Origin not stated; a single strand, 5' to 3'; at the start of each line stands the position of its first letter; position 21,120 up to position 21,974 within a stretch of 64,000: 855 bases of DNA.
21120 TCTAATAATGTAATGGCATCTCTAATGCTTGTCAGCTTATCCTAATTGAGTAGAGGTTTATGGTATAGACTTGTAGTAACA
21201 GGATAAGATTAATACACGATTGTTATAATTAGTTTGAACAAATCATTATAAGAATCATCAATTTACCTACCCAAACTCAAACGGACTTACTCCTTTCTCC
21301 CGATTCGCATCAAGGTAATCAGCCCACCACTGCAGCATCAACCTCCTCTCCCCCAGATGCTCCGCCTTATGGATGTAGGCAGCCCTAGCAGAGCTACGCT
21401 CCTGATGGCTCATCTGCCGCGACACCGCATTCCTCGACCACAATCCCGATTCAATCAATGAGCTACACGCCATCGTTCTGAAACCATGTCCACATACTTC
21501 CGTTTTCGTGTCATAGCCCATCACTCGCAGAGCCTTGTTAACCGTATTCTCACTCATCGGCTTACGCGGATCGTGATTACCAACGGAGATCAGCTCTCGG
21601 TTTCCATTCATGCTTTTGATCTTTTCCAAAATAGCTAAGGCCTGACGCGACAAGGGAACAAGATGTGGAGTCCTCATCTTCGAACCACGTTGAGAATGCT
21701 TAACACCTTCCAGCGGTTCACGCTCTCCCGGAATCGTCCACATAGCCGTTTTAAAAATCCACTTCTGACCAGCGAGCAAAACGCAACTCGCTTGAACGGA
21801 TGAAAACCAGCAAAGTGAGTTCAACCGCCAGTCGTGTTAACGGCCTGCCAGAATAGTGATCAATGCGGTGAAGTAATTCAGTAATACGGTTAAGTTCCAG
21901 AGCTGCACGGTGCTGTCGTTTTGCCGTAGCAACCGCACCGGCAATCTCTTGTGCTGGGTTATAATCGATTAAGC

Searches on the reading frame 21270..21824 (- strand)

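Call 9: search_protein_families(proteins=[window:21270-21824:-], library=padloc, max_evalue=0.01)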
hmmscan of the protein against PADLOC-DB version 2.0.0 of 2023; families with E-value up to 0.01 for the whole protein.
window:21270-21824:- (185 aa): 0 families

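Call 10: search_protein_families(proteins=[window:21270-21824:-], library=ncbifam, max_evalue=0.01)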
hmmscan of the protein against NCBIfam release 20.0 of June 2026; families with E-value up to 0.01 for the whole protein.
window:21270-21824:- (185 aa): 1 family
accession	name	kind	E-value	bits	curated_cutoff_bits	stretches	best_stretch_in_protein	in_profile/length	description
NF007246.0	PRK09692.1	domain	1.4e-23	83.2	434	1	48-174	274-396/413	integrase domain-containing protein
